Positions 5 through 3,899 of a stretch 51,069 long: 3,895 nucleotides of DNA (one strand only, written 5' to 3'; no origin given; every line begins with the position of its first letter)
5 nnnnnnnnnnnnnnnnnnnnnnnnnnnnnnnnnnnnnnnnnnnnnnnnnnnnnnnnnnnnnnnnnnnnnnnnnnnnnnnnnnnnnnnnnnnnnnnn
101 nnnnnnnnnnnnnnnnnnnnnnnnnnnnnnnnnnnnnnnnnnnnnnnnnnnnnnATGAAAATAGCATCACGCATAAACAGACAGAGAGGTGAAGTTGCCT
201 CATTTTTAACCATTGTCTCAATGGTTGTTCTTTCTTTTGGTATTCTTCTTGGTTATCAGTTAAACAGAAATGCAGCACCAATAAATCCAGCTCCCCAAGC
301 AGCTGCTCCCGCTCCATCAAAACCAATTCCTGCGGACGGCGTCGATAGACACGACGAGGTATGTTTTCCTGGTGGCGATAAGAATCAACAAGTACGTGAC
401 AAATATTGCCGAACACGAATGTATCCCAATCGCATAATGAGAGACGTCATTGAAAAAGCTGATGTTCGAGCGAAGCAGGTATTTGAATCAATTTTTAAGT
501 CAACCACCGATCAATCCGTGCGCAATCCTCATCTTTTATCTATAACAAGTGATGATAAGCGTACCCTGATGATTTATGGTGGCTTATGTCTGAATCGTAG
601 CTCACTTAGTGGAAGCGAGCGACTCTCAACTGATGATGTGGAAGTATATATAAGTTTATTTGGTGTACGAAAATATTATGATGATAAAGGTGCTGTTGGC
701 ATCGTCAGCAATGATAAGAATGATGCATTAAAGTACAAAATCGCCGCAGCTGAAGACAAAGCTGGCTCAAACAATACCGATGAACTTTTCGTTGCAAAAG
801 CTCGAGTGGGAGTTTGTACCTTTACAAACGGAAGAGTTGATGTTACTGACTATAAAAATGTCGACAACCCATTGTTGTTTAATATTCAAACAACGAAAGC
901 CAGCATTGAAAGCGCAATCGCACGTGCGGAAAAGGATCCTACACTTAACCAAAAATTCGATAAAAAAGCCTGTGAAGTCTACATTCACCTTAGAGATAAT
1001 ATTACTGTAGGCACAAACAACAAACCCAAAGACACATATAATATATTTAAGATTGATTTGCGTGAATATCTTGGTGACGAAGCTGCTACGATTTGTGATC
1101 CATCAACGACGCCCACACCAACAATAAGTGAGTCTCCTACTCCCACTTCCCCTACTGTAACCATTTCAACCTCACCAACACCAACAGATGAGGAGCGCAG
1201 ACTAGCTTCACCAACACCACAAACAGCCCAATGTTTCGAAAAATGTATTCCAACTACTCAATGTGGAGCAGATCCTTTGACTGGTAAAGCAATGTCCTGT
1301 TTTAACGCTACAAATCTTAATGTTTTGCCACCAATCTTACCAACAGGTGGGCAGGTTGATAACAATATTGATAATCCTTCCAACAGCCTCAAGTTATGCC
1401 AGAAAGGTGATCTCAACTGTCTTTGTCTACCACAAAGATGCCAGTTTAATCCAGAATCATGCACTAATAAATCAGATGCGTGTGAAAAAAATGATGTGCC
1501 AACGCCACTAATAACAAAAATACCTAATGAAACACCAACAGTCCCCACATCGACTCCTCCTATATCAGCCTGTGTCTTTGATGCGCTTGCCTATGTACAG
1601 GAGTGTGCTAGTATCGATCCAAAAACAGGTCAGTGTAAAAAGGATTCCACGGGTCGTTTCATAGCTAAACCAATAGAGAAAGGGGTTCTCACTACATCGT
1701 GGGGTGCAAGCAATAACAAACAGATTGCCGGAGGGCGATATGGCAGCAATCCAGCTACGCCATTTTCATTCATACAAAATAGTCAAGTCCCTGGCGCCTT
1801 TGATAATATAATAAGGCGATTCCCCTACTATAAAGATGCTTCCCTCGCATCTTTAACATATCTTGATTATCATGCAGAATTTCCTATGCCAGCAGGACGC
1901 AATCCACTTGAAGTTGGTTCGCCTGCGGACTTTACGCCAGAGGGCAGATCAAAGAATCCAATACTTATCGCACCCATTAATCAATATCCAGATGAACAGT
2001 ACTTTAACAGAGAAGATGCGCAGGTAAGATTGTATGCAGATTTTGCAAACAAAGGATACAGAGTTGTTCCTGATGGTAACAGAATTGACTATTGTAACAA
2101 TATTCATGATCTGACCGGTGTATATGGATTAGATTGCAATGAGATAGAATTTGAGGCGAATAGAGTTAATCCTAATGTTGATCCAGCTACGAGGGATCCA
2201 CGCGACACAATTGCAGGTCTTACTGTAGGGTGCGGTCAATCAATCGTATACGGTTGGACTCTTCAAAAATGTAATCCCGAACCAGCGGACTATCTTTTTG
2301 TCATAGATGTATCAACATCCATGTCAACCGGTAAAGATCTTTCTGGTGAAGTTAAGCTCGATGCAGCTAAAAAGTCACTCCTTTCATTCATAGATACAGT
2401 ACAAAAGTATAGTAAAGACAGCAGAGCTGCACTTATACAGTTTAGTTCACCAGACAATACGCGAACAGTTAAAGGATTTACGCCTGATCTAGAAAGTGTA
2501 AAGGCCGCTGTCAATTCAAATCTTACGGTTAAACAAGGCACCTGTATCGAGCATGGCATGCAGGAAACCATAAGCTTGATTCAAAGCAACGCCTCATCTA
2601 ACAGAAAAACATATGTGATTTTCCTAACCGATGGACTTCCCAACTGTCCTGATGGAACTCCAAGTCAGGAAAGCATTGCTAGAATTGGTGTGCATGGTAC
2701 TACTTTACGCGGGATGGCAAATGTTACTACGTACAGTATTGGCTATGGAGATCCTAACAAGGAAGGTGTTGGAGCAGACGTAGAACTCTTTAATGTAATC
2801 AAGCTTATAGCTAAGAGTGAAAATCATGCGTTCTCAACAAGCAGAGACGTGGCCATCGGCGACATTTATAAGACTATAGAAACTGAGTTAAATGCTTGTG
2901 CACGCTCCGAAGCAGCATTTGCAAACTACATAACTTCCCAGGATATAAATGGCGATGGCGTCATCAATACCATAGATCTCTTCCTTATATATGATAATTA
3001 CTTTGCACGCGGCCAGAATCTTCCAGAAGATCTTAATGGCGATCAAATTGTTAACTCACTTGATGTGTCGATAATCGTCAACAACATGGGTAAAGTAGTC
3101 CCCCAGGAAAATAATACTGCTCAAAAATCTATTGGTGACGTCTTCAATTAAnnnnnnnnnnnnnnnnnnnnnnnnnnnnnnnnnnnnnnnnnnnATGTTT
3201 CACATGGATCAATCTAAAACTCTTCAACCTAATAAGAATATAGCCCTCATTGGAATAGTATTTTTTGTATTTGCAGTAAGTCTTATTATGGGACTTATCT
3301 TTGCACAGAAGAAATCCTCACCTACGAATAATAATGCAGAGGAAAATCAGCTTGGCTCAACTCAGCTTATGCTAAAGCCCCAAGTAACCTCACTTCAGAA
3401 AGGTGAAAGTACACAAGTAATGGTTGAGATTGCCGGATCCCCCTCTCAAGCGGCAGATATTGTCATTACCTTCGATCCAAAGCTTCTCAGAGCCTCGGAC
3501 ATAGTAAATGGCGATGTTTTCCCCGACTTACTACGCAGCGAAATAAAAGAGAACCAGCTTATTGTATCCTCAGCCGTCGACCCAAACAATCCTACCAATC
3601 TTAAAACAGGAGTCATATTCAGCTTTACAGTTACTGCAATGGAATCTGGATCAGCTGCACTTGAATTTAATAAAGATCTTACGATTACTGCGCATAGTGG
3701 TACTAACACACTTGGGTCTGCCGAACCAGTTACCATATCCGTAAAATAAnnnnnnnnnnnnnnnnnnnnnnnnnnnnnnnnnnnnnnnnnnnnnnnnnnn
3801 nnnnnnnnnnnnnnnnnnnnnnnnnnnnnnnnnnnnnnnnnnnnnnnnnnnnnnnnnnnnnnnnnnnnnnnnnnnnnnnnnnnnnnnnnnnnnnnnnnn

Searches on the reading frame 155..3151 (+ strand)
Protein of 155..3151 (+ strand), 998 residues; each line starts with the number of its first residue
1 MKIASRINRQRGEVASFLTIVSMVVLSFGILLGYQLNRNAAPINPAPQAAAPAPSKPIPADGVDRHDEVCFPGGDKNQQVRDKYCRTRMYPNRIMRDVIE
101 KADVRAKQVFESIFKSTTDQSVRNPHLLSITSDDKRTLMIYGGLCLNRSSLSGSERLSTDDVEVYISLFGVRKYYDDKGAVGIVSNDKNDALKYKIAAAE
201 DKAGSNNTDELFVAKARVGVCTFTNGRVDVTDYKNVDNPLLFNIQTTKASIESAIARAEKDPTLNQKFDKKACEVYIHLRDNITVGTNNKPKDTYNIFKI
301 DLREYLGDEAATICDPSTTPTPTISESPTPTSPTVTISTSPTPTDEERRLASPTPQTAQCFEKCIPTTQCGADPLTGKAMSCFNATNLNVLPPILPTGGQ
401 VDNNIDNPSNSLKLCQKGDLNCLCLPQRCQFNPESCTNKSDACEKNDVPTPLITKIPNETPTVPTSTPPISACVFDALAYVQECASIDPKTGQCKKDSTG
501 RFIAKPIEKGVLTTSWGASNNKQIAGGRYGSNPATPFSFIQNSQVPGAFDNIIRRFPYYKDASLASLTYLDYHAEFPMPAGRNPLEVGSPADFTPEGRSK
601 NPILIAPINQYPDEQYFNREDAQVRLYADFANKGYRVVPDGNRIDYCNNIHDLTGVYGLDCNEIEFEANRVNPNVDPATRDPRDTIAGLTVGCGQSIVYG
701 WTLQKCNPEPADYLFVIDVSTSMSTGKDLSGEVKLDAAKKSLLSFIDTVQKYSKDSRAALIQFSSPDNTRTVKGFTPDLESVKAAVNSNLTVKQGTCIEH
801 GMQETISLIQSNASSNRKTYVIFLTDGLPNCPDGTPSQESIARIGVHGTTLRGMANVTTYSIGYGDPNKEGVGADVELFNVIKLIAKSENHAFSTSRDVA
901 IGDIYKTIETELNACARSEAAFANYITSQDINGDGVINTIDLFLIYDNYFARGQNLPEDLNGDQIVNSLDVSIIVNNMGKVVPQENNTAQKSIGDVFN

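Call 6: search_protein_families(library=pfam, proteins=[window:155-3151:+], max_evalue=0.1)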
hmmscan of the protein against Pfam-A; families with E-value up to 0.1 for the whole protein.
window:155-3151:+ (998 aa): 5 families
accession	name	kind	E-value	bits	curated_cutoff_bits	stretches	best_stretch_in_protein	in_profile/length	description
PF13519.12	VWA_2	-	9.2e-15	55.6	27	1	714-827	2-106/107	von Willebrand factor type A domain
PF00092.34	VWA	-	2.7e-11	44.4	23.8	1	714-897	3-164/174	von Willebrand factor type A domain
PF00404.24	Dockerin_1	-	7.4e-08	32.9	22.9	2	958-985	2-31/57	Dockerin type I domain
PF05762.20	VWA_CoxE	-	0.0058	16.5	26.4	1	707-829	53-161/222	VWA domain containing CoxE-like protein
PF25106.1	VWA_4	-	0.098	12.7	27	0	715-822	4-101/169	von Willebrand factor A domain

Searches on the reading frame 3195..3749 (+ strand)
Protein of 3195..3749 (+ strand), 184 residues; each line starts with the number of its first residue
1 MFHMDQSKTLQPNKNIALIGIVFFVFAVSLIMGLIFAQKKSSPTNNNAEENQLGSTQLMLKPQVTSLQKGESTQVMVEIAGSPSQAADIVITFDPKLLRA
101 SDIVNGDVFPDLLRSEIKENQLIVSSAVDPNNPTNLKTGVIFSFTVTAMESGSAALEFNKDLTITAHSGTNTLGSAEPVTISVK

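Call 5: search_protein_families(library=pfam, proteins=[window:3195-3749:+], max_evalue=0.1)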
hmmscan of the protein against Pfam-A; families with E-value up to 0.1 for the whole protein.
window:3195-3749:+ (184 aa): 1 family
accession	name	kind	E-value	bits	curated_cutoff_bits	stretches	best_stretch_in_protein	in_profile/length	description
PF00963.24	Cohesin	-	4.6e-05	24.1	24.1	1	64-165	8-121/139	Cohesin domain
